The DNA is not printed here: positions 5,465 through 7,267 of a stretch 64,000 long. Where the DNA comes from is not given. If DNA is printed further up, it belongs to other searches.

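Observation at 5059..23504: T6SS structural operon without membrane-complex, TssK or TssA genes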

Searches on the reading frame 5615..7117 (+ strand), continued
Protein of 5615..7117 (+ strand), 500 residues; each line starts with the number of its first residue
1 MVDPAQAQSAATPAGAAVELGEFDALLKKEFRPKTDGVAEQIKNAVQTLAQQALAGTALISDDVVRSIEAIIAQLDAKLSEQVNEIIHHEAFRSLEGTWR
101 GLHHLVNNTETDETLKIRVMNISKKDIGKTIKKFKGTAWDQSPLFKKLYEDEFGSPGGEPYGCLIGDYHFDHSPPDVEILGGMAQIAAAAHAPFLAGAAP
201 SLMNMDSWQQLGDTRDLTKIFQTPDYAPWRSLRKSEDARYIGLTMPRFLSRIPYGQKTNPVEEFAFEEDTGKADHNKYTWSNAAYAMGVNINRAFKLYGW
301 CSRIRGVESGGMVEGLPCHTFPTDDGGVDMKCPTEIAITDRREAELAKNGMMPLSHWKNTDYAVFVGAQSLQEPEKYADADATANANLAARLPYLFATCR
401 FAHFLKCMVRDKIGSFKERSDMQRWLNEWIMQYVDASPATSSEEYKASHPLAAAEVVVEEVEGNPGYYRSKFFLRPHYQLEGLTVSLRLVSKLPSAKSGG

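Call 22: search_protein_families(library=pfam, proteins=[L094:1623-9908:+], max_evalue=5)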
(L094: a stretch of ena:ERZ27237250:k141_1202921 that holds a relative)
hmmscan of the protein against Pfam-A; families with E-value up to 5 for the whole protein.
L094:1623-9908:+ (2761 aa): 0 families

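Call 26: search_protein_families(library=pfam, proteins=[L039:7678-9126:+, L039:1782-4142:+, L039:5202-6374:+, L039:574-1482:+, L013:1-3333:-, L013:4053-5486:-, L013:5608-6858:-, L013:6549-8033:-, L094:1-1533:+], max_evalue=0.01)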
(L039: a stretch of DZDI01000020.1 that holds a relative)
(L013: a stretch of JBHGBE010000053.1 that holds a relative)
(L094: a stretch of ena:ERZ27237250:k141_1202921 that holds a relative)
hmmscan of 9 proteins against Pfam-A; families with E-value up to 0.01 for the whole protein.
L039:7678-9126:+ (483 aa): 0 families

L039:1782-4142:+ (787 aa): 2 families
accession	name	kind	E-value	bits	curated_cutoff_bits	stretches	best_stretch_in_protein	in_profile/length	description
PF13431.12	TPR_17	-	0.0031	18.1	24.4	0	181-197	2-18/34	Tetratricopeptide repeat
PF13414.12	TPR_11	-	0.0093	16.1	26.8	0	76-94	19-37/42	TPR repeat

L039:5202-6374:+ (391 aa): 1 family
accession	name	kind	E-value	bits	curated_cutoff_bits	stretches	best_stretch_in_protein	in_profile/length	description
PF01636.29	APH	-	2.7e-19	70.3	23.2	1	47-250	17-210/239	Phosphotransferase enzyme family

L039:574-1482:+ (303 aa): 3 families
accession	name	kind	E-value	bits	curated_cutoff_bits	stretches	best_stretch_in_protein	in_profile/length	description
PF13180.12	PDZ_2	-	1e-05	26.2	27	1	156-245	1-80/80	PDZ domain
PF17820.7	PDZ_6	-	0.00045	20.3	27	1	179-234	2-54/54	PDZ domain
PF00595.29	PDZ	-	0.00073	20.3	23.2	1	175-204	25-55/81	PDZ domain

L013:1-3333:- (1111 aa): 1 family
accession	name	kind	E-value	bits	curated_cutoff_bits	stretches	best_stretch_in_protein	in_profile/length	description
PF14331.11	IcmF-related_N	-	9.1e-59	199.3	25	1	194-456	4-257/259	IcmF-related N-terminal domain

L013:4053-5486:- (478 aa): 1 family
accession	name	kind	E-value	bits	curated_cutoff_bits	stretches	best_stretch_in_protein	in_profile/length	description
PF05936.17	T6SS_VasE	-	1e-64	219.3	23.4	1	37-457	1-417/429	Bacterial Type VI secretion, VC_A0110, EvfL, ImpJ, VasE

L013:5608-6858:- (417 aa): 0 families

L013:6549-8033:- (495 aa): 1 family
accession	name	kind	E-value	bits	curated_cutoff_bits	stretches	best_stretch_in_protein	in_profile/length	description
PF02169.21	LPP20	-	1.4e-12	48.3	25.9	2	233-304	12-96/97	LPP20 lipoprotein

L094:1-1533:+ (510 aa): 1 family
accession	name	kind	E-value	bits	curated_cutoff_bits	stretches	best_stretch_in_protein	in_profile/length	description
PF03865.19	ShlB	-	8.7e-10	39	22.7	1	358-389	232-263/311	Haemolysin secretion/activation protein ShlB/FhaC/HecB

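Call 27: find_homologous_proteins(query=L094:1-1533:+, max_evalue=1e-10)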
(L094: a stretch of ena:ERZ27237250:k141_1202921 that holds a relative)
Query L094:1-1533:+ (510 aa): 236 proteins with E <= 1e-10 among 8000 candidates; the best 120 are listed.
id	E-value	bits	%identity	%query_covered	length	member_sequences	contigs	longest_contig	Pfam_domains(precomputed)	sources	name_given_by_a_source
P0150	0.0e+0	1146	100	100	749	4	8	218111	PF03865.20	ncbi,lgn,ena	-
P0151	2.0e-283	959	83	100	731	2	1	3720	PF03865.20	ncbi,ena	-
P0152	3.9e-279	945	82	100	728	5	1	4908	PF03865.20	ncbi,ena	-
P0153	4.6e-244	829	73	100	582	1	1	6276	PF03865.20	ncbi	ncbi:MAG: ShlB/FhaC/HecB family hemolysin secretion/activation protein, partial [Phycisphaerae bacte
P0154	7.6e-244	828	73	100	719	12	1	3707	PF03865.20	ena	-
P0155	1.6e-243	827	72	100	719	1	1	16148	PF03865.20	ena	-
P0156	3.0e-242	823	72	100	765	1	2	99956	PF03865.20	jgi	jgi:hemolysin activation/secretion protein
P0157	1.0e-241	821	72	100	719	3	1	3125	PF03865.20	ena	-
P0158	1.9e-241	820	72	100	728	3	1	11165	PF03865.20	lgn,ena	-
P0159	2.2e-241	820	72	98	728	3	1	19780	PF03865.20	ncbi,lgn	-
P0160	3.6e-241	819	71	100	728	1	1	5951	PF03865.20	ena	-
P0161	5.3e-241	819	71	100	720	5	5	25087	PF03865.20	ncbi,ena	-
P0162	1.7e-240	817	71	100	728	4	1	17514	PF03865.20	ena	-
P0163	6.0e-240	815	71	100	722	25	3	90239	PF03865.20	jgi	-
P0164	4.0e-239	813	71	100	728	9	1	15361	PF03865.20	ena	-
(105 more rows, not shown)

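Call 28: find_encoding_contigs(protein=P0150, flank=10000, max_places=6)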
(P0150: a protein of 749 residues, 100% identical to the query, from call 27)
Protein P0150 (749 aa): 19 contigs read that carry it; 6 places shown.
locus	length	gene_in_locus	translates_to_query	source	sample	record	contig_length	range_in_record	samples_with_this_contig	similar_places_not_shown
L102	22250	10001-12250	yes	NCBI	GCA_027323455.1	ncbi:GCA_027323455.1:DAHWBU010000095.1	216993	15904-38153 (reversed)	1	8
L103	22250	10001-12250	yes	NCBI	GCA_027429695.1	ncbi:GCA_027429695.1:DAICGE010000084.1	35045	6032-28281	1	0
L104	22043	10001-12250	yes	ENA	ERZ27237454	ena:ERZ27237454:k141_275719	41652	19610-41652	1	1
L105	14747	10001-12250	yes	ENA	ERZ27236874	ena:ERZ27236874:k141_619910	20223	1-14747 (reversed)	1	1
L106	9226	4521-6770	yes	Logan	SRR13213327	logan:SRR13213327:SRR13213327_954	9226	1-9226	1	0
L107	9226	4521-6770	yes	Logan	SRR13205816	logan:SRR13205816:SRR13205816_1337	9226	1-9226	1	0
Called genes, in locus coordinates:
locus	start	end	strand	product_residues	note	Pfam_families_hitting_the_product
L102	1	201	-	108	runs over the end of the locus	-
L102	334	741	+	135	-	PF02823:ATP-synt_DE_N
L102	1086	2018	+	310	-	-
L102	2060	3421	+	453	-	PF05936:T6SS_VasE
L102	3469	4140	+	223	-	PF09850:DotU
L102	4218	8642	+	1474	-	PF14331:IcmF-related_N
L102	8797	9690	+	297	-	-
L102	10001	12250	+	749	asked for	PF03865:ShlB (faint)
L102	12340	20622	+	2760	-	-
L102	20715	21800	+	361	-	PF06812:ImpA_N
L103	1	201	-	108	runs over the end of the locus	-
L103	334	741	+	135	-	PF02823:ATP-synt_DE_N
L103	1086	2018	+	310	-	-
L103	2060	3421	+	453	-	PF05936:T6SS_VasE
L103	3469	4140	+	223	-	PF09850:DotU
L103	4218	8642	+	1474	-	PF14331:IcmF-related_N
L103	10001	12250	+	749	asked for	PF03865:ShlB (faint)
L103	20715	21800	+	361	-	PF06812:ImpA_N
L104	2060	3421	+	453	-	PF05936:T6SS_VasE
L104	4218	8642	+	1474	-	PF14331:IcmF-related_N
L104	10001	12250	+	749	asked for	PF03865:ShlB (faint)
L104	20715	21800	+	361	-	PF06812:ImpA_N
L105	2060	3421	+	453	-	PF05936:T6SS_VasE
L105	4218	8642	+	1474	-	PF14331:IcmF-related_N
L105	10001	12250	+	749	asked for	PF03865:ShlB (faint)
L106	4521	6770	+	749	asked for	PF03865:ShlB (faint)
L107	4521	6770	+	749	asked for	PF03865:ShlB (faint)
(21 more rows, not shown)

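Call 30: find_encoding_contigs(protein=P0150, flank=10000, max_places=10)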
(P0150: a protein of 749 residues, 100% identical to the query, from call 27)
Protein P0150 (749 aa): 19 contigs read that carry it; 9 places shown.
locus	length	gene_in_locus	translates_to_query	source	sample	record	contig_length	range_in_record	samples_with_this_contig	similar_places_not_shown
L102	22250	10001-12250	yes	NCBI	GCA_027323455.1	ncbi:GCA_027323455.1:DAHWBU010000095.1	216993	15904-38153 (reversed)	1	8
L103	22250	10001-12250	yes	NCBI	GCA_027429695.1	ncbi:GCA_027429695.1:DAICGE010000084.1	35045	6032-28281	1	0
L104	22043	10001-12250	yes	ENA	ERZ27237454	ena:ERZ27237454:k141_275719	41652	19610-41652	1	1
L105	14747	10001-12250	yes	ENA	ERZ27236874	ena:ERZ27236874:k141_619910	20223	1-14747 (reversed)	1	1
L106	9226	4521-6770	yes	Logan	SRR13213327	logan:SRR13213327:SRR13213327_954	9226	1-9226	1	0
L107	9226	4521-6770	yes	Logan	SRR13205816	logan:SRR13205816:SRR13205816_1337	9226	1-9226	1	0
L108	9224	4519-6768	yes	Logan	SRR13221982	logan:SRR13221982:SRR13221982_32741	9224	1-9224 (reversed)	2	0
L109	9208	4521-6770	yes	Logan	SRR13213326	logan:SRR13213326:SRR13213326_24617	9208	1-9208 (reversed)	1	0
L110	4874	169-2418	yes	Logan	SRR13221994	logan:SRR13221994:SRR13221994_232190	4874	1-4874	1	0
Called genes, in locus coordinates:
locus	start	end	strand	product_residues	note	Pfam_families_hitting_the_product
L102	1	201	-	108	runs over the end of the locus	-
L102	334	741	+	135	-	PF02823:ATP-synt_DE_N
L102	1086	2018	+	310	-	-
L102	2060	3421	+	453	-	PF05936:T6SS_VasE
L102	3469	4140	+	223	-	PF09850:DotU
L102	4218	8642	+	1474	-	PF14331:IcmF-related_N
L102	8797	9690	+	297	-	-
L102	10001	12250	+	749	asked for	PF03865:ShlB (faint)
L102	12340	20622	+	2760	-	-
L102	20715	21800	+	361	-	PF06812:ImpA_N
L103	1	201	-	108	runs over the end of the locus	-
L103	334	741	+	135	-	PF02823:ATP-synt_DE_N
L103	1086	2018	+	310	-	-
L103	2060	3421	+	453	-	PF05936:T6SS_VasE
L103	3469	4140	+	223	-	PF09850:DotU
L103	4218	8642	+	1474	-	PF14331:IcmF-related_N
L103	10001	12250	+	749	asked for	PF03865:ShlB (faint)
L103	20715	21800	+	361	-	PF06812:ImpA_N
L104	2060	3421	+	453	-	PF05936:T6SS_VasE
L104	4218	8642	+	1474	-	PF14331:IcmF-related_N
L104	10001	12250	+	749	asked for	PF03865:ShlB (faint)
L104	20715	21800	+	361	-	PF06812:ImpA_N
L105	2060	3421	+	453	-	PF05936:T6SS_VasE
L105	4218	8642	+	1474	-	PF14331:IcmF-related_N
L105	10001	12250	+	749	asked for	PF03865:ShlB (faint)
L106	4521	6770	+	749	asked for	PF03865:ShlB (faint)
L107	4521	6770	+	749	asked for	PF03865:ShlB (faint)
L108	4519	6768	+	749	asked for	PF03865:ShlB (faint)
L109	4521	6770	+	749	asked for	PF03865:ShlB (faint)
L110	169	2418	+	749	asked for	PF03865:ShlB (faint)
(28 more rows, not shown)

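Call 31: list_cluster_members(proteins=[L102:4218-8642:+, L102:2060-3421:+, L102:3469-4140:+, L102:1086-2018:+, L102:8797-9690:+])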
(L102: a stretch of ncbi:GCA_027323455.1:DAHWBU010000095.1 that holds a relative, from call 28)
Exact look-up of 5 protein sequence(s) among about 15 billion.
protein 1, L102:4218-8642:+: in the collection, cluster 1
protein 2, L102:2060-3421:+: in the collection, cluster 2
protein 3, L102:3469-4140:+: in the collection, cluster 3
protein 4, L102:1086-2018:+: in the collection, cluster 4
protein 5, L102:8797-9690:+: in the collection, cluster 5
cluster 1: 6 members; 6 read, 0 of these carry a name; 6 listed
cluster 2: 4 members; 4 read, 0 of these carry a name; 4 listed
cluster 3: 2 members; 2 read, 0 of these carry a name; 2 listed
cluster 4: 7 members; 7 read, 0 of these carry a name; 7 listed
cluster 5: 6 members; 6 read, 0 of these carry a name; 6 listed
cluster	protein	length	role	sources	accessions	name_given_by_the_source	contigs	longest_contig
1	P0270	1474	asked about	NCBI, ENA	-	-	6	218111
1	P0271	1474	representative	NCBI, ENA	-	-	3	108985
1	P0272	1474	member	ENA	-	-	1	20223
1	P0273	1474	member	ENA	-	-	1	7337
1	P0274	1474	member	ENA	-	-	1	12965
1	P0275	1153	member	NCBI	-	-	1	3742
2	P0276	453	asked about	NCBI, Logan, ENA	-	-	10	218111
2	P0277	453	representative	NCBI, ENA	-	-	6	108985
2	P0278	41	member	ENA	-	-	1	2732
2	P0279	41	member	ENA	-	-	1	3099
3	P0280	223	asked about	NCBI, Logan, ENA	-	-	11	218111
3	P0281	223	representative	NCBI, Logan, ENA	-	-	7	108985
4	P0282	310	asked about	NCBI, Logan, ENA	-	-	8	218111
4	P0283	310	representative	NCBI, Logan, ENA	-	-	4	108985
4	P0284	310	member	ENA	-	-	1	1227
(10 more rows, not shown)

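Call 32: find_encoding_contigs(protein=P0277, flank=10000, max_places=10)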
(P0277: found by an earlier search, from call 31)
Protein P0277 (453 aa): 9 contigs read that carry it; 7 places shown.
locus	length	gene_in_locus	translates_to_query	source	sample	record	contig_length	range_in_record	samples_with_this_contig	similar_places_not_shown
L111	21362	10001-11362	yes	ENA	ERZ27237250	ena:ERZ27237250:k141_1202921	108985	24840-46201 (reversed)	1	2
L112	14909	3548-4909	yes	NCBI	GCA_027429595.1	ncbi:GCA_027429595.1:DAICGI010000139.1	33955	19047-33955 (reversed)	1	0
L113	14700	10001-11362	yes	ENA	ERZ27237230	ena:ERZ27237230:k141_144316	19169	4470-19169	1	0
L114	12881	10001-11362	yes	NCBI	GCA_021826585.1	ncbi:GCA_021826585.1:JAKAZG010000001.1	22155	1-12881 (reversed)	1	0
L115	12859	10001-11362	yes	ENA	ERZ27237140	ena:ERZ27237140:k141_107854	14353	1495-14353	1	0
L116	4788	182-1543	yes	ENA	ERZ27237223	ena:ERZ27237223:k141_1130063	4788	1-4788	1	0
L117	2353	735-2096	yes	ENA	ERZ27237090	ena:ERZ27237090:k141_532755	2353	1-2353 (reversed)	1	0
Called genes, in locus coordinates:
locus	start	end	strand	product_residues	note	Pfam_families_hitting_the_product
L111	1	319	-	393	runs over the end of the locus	PF04055:Radical_SAM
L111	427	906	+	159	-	PF01243:PNPOx_N (weak), PF12900:Pyridox_ox_2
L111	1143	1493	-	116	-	-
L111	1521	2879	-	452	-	-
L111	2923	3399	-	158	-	PF00034:Cytochrom_C, PF13442:Cytochrome_CBB3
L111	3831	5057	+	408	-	PF01018:GTP1_OBG, PF01926:MMR_HSR1, PF02421:FeoB_N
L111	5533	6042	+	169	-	PF02623:FliW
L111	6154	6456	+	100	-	PF02599:CsrA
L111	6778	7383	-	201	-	-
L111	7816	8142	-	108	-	-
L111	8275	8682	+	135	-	PF02823:ATP-synt_DE_N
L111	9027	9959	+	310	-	-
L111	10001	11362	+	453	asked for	PF05936:T6SS_VasE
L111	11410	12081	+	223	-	PF09850:DotU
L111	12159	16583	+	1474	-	PF14331:IcmF-related_N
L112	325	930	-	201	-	-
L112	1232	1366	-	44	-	-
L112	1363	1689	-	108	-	-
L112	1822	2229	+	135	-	PF02823:ATP-synt_DE_N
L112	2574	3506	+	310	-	-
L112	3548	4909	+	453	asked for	PF05936:T6SS_VasE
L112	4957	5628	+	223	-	PF09850:DotU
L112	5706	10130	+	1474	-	PF14331:IcmF-related_N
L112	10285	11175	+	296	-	-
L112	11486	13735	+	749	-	PF03865:ShlB (faint)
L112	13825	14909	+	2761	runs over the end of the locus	-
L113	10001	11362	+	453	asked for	PF05936:T6SS_VasE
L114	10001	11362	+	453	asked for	PF05936:T6SS_VasE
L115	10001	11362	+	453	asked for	PF05936:T6SS_VasE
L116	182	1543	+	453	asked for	PF05936:T6SS_VasE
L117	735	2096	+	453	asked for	PF05936:T6SS_VasE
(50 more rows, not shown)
